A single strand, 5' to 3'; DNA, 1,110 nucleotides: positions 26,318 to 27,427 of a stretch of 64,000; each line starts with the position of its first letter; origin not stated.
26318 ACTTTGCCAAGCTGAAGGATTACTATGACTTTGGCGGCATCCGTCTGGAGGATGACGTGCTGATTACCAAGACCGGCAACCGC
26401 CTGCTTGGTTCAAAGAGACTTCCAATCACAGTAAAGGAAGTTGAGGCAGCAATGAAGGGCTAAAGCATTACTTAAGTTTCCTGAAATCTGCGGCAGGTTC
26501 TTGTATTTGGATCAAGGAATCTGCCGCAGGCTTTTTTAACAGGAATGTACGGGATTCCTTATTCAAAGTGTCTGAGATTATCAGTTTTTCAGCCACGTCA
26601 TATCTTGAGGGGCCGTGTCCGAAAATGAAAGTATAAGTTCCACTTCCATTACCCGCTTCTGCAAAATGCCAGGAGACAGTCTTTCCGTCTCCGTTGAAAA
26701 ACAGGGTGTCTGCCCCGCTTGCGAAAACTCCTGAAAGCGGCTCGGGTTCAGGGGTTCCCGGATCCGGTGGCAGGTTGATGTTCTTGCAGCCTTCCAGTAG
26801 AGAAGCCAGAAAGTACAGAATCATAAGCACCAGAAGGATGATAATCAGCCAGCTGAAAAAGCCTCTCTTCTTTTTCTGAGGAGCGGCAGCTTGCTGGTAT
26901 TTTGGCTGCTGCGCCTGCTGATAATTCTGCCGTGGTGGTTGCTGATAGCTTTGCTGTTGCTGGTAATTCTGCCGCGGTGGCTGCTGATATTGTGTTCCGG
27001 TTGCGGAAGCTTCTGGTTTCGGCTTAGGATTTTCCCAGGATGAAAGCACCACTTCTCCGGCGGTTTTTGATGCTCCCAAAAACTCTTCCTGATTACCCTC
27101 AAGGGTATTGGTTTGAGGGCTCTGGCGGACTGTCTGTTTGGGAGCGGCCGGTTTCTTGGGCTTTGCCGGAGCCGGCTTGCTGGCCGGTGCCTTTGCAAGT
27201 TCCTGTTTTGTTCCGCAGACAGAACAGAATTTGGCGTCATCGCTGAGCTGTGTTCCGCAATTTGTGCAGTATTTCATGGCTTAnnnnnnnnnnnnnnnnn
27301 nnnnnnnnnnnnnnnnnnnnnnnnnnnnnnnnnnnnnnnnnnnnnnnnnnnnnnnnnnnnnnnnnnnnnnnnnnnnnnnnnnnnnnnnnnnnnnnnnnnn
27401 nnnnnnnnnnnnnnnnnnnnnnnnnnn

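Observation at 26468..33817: Compact operon of uncharacterised membrane proteins: two zinc-ribbon proteins bracket a 1259-aa giant, with a lectin-like lipoprotein and a mini-TM protein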

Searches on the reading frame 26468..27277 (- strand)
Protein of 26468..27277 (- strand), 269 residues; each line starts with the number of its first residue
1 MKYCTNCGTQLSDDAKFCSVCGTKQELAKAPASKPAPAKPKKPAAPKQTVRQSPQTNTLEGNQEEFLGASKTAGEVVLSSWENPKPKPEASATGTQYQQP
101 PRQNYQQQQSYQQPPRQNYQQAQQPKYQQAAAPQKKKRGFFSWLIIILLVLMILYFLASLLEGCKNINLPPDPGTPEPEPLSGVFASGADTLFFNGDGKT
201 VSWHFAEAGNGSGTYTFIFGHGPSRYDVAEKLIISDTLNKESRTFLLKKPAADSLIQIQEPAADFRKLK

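Call 3: search_protein_families(library=pfam, proteins=[window:26468-27277:-], max_evalue=1)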
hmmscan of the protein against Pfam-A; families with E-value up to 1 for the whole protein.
window:26468-27277:- (269 aa): 20 families
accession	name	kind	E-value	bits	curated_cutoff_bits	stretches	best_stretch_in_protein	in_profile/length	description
PF13240.11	Zn_Ribbon_1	-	1.1e-09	38.2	25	1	3-24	1-22/23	zinc-ribbon domain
PF13248.11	Zn_ribbon_3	-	6.8e-06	25.8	27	1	1-24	2-25/26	zinc-ribbon domain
PF12773.13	DZR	-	7.2e-05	23.3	27.3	1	4-26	1-23/45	Double zinc ribbon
PF09451.16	ATG27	-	0.00059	20.2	27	1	124-158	189-212/261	Autophagy-related protein 27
PF14803.11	Zn_ribbon_Nudix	-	0.00094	19.5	25.6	0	16-27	1-12/34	Nudix N-terminal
PF09297.16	Zn_ribbon_NUD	-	0.0027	17.8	24.8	1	15-29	3-17/32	NADH pyrophosphatase zinc ribbon domain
PF20185.3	DUF6548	-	0.0053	17.1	27.3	1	102-157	103-159/164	Family of unknown function (DUF6548)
PF09889.16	DUF2116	-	0.018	15.5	26.8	0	2-19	4-21/59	Probable treble clef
PF14812.11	PBP1_TM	-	0.023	15.4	27.8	1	103-154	33-85/85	Transmembrane domain of transglycosylase PBP1 at N-terminal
PF24460.1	DUF7575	-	0.025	14.4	28.5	1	4-24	6-26/28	Domain of unknown function (DUF7575)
PF03153.18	TFIIA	-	0.029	14.8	36.2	1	42-134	150-227/415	Transcription factor IIA, alpha/beta subunit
PF17032.10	Zn_ribbon_15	-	0.035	15.4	28.9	1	2-22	53-73/73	zinc-ribbon family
PF10571.15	UPF0547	-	0.043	14.4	29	1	2-22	1-21/26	Uncharacterised protein family UPF0547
PF12280.13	BSMAP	-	0.083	13.4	25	1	81-155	120-193/197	Brain specific membrane anchored protein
PF18912.6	DZR_2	-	0.21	11.9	27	1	3-24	23-45/56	Double zinc ribbon domain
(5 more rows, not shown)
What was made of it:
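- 26468..27277 (-): Gene E, 269 aa: zinc ribbon (27206-27271), P/Q-rich linker, one membrane helix (26795-26851) and a small outer domain. PF13240 at E 1e-9 (call 3).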

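Call 4: search_protein_families(library=ncbifam, proteins=[window:26468-27277:-], max_evalue=1)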
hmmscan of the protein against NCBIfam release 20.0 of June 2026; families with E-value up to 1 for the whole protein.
window:26468-27277:- (269 aa): 13 families
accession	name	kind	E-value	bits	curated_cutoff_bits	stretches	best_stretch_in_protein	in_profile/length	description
NF033483.0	PknB_PASTA_kin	equivalog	0.003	16.6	450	1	87-157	280-350/563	Stk1 family PASTA domain-containing Ser/Thr kinase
NF053815.1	teico_TcaA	equivalog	0.007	15.2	550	1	1-38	1-35/463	membrane-associated protein TcaA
NF008429.0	PRK11267.1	equivalog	0.019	15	216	1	144-200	23-81/141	TonB system transport protein ExbD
NF058632.1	SerThrKinPrkT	equivalog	0.037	13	280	1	106-157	266-318/322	serine/threonine protein kinase PrkT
TIGR00585.2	mutl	equivalog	0.085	11.7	180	1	34-137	333-436/555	DNA mismatch repair endonuclease MutL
NF033761.1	gliding_GltJ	equivalog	0.1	11.6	450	1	36-159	274-388/671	adventurous gliding motility protein GltJ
NF041910.1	HVO_0416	equivalog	0.11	12.4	80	1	2-22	35-55/58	HVO_0416 family zinc finger protein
TIGR02803.1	ExbD_1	equivalog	0.14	12.3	152.95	1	145-191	10-58/122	TonB system transport protein ExbD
NF049861.1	SCO2400_fam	subfamily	0.15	12.6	55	0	1-138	1-96/136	SCO2400 family protein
NF038277.1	accessory_MacP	equivalog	0.16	12.4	45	1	99-155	29-88/98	cell wall synthase accessory phosphoprotein MacP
NF010008.0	PRK13481.1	equivalog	0.18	11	270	1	116-156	16-56/269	glycosyltransferase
NF038291.1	rep_pAB02_ORF2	subfamily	0.36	11.2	85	1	84-144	109-170/172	plasmid replication DNA-binding protein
NF045510.1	4Cys_prefix_kin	domain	0.59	10.4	24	1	2-11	17-26/26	4-Cys prefix domain-containing protein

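Call 5: search_protein_families(library=padloc, proteins=[window:26468-27277:-], max_evalue=1)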
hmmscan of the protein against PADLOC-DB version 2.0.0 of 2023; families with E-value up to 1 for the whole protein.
window:26468-27277:- (269 aa): 2 families
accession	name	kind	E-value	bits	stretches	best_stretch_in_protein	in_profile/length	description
PDLC04062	PD-T4-6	-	0.011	12.8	1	1-27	1-30/450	-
PDLC04061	PD-T4-6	-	0.013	13.1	1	29-134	385-486/510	-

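Call 19: search_protein_families(library=phrogs, proteins=[window:26468-27277:-], max_evalue=1)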
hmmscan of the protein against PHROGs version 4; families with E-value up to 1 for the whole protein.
window:26468-27277:- (269 aa): 14 families
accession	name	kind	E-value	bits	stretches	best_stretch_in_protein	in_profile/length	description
phrog_2546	-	unknown function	2e-05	25.9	1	3-30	2-29/180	-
phrog_6586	-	unknown function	0.0002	22.2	0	3-24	5-26/129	-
phrog_14275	-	unknown function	0.00038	21.2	1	2-25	4-27/178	-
phrog_38187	-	unknown function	0.00059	20.9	1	1-26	3-28/144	-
phrog_22898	-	unknown function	0.017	16.2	1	1-23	1-23/163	-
phrog_10292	-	unknown function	0.017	16.1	1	1-30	3-27/136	-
phrog_16989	-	moron, auxiliary metabolic gene and host takeover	0.018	16.1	1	2-26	7-31/122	membrane protein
phrog_12855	-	moron, auxiliary metabolic gene and host takeover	0.027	14.4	1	1-32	5-36/333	membrane protein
phrog_9700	-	unknown function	0.071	13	1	2-29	7-34/483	-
phrog_4852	-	unknown function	0.081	13.6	1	2-73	14-88/194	-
phrog_6422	-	moron, auxiliary metabolic gene and host takeover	0.13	13.6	1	2-59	31-95/120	Lar-like restriction alleviation protein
phrog_8436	-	unknown function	0.24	12.5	0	1-28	63-90/110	-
phrog_19315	-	unknown function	0.38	10.7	1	3-26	210-234/348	-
phrog_27170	-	unknown function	0.45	11.5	0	2-24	9-32/64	-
